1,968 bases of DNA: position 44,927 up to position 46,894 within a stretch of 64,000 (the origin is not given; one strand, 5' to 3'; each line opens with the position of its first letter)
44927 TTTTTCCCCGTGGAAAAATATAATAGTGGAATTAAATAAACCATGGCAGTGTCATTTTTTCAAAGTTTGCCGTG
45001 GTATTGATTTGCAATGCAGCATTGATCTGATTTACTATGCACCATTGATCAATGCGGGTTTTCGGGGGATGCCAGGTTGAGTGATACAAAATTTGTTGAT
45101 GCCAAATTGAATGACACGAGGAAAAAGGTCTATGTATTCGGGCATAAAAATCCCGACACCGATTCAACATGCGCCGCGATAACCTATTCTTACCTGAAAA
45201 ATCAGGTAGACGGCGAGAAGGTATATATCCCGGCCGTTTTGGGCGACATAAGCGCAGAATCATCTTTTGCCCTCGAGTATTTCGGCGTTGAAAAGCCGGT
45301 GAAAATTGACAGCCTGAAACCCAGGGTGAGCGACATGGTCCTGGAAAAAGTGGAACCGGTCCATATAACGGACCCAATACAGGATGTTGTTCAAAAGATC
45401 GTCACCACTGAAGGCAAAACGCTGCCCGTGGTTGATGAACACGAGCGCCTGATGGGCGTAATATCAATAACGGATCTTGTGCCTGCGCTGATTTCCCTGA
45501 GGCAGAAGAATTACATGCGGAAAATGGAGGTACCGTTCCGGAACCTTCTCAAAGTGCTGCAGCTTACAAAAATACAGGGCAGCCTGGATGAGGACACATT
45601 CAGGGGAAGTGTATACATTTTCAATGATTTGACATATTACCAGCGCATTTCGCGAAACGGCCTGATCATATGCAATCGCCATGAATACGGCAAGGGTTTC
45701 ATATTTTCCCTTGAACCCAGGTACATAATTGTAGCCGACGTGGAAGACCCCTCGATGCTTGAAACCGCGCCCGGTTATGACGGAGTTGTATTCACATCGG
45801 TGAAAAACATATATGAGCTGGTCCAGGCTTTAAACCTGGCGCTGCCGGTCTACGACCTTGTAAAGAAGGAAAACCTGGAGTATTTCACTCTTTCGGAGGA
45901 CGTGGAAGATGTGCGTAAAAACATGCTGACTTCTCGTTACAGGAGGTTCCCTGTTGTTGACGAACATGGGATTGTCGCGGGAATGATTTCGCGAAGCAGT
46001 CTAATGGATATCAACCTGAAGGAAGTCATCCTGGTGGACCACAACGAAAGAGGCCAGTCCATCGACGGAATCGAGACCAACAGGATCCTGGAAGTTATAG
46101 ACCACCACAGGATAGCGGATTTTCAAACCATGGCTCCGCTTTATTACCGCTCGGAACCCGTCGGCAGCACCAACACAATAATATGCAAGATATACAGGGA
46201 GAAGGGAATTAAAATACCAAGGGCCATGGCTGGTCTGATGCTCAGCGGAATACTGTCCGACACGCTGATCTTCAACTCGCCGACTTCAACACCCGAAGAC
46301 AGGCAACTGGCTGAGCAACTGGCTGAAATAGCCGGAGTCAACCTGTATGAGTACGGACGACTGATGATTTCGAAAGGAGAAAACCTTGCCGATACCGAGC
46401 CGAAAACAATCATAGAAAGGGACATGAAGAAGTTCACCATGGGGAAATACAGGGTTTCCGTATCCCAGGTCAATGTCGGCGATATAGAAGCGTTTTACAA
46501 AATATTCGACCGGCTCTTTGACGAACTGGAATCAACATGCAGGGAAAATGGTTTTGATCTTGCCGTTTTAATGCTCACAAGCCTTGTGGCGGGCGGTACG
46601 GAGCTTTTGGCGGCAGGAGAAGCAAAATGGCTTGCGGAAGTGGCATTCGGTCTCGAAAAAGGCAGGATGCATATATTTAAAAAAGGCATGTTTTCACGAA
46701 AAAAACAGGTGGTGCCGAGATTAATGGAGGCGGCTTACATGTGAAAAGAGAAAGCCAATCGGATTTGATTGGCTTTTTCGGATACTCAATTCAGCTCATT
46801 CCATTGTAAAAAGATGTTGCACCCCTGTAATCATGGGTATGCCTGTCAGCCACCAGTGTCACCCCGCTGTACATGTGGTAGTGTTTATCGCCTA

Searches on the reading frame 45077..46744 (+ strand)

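Call 73: search_protein_families(library=pfam, proteins=[window:45077-46744:+], max_evalue=0.00001)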
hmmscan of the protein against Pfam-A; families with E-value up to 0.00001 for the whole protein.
window:45077-46744:+ (555 aa): 3 families
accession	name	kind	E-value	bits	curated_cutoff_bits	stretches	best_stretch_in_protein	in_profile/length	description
PF02833.19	DHHA2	-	3e-25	89.5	27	1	430-552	3-126/126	DHHA2 domain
PF01368.27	DHH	-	6.2e-23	81.9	28.1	1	17-392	1-125/125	DHH family, N-terminal domain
PF00571.33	CBS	-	1.6e-15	57.6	24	2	266-311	8-53/57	CBS domain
